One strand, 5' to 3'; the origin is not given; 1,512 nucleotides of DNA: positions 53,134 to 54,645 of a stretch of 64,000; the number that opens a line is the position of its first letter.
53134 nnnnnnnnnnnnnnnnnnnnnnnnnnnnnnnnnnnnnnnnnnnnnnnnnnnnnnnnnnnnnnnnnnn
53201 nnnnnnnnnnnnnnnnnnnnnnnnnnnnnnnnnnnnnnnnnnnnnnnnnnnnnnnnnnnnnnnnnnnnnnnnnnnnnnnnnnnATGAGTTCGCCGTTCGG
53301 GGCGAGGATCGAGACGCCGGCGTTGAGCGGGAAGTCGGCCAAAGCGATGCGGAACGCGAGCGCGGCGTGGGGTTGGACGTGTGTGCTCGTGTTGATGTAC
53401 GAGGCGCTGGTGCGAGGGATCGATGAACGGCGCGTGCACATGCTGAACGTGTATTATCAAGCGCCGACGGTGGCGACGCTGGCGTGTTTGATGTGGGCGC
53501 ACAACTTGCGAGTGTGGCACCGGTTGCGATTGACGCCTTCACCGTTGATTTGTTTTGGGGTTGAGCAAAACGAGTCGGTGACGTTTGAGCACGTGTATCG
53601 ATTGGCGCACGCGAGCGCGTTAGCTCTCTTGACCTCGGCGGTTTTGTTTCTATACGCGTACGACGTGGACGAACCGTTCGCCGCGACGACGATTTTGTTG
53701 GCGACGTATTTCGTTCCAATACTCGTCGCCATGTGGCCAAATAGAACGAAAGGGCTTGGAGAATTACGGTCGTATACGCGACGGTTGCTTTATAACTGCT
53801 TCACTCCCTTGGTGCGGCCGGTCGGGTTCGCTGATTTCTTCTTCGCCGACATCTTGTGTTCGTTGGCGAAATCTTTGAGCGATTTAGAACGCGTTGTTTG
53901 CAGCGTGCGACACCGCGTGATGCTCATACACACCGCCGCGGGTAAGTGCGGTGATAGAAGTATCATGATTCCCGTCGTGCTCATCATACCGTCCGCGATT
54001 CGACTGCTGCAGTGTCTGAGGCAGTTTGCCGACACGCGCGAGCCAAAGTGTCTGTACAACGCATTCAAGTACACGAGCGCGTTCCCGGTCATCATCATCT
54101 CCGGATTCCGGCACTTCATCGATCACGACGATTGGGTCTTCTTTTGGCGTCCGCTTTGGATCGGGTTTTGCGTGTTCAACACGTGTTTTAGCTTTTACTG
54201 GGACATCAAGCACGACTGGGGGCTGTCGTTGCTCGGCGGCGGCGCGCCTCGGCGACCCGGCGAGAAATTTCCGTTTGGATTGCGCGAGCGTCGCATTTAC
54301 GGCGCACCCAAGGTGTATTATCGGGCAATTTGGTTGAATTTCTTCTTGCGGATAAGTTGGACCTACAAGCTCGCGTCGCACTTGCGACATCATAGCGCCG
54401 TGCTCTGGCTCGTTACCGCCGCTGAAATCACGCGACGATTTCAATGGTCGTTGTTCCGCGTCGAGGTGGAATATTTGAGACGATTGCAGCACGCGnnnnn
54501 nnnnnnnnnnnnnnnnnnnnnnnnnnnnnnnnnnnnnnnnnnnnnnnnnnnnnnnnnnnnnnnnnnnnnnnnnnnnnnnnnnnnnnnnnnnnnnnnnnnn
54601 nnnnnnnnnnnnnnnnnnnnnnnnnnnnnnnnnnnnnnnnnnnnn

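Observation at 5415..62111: At least eight conserved genes are broken by tiny indels or one nonsense codon, several at homopolymers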

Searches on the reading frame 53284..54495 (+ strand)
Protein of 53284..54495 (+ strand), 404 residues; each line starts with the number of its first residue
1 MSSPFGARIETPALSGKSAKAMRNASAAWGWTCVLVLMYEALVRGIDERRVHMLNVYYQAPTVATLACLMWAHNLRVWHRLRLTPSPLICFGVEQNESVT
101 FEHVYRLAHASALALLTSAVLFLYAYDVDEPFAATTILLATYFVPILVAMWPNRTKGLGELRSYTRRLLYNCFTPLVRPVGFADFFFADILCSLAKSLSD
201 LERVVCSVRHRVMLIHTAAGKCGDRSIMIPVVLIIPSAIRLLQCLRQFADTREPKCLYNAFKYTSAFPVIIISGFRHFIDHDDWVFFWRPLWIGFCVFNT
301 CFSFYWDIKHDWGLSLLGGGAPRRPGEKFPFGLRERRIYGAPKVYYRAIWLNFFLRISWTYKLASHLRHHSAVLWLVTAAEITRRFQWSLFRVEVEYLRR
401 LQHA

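Call 12: find_encoding_contigs(protein=window:53284-54495:+, flank=10000, max_places=6)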
Protein window:53284-54495:+ (404 aa): 24 contigs read that carry it; 6 places shown.
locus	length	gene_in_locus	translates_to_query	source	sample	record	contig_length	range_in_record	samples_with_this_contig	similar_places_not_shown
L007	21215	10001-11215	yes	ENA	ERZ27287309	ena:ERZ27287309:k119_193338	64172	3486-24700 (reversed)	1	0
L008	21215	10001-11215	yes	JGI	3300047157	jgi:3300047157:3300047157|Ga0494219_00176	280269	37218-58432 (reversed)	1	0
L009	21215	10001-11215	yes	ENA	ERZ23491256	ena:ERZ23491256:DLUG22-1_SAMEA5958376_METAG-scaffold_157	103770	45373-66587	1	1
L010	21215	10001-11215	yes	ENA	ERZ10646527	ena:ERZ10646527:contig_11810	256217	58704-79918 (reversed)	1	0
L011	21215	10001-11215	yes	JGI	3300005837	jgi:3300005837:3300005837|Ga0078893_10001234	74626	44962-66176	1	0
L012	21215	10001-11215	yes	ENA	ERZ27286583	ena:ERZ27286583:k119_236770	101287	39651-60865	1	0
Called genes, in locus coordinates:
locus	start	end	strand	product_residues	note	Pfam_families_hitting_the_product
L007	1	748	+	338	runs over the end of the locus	PF04143:Sulf_transp (faint), PF20398:DUF6691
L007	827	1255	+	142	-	-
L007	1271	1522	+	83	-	-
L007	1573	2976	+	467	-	PF07690:MFS_1, PF00083:Sugar_tr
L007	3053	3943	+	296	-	PF00756:Esterase, PF00326:Peptidase_S9, PF12146:Hydrolase_4 (faint)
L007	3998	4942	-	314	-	PF00107:ADH_zinc_N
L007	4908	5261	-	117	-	-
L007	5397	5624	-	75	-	PF06331:Tfb5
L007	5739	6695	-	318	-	PF00849:PseudoU_synth_2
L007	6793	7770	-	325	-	PF14497:GST_C_3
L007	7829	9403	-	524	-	PF01636:APH (faint), PF03109:ABC1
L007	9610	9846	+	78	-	-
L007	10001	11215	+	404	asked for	PF03124:EXS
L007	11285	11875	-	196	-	PF00009:GTP_EFTU (weak), PF00025:Arf, PF01926:MMR_HSR1 (weak), PF00071:Ras, PF08477:Roc, PF09439:SRPRB (weak)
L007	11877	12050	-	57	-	-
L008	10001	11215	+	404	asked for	PF03124:EXS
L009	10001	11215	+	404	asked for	PF03124:EXS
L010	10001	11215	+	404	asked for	PF03124:EXS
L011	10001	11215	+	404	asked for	PF03124:EXS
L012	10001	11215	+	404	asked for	PF03124:EXS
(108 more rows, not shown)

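Call 22: find_encoding_contigs(protein=window:53284-54495:+, flank=10000, max_places=10)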
Protein window:53284-54495:+ (404 aa): 24 contigs read that carry it; 10 places shown.
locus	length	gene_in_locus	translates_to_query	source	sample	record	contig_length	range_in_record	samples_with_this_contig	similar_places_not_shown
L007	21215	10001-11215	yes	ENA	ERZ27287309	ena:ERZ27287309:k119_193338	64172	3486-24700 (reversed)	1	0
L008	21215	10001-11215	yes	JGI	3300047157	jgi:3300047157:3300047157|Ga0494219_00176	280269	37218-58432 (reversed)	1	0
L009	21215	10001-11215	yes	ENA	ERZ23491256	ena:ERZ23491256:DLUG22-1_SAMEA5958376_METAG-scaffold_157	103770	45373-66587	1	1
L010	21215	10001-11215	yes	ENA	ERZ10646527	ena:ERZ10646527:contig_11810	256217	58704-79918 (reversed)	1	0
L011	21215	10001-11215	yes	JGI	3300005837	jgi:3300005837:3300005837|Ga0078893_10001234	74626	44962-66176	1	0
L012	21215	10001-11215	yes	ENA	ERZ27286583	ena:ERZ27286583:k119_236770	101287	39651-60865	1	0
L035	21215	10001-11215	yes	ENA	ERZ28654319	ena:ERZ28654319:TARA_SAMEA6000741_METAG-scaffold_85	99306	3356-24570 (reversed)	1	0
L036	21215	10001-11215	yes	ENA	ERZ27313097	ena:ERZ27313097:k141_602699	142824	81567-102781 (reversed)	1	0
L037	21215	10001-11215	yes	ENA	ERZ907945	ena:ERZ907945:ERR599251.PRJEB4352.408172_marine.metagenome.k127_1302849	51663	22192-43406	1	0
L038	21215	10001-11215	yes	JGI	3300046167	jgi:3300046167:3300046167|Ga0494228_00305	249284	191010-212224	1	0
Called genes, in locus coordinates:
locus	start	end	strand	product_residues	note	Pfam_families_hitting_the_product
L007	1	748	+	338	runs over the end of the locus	PF04143:Sulf_transp (faint), PF20398:DUF6691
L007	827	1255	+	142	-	-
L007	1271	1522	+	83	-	-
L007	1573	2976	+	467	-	PF07690:MFS_1, PF00083:Sugar_tr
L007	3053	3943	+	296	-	PF00756:Esterase, PF00326:Peptidase_S9, PF12146:Hydrolase_4 (faint)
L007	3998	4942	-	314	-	PF00107:ADH_zinc_N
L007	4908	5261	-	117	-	-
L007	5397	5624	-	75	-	PF06331:Tfb5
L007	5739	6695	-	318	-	PF00849:PseudoU_synth_2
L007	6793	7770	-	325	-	PF14497:GST_C_3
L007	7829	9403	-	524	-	PF01636:APH (faint), PF03109:ABC1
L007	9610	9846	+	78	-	-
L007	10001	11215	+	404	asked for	PF03124:EXS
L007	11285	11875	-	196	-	PF00009:GTP_EFTU (weak), PF00025:Arf, PF01926:MMR_HSR1 (weak), PF00071:Ras, PF08477:Roc, PF09439:SRPRB (weak)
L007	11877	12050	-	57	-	-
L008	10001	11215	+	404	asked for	PF03124:EXS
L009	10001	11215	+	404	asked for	PF03124:EXS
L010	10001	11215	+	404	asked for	PF03124:EXS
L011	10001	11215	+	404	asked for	PF03124:EXS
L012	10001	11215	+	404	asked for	PF03124:EXS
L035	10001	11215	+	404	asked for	PF03124:EXS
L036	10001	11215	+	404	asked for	PF03124:EXS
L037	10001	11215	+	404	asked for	PF03124:EXS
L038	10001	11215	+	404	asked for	PF03124:EXS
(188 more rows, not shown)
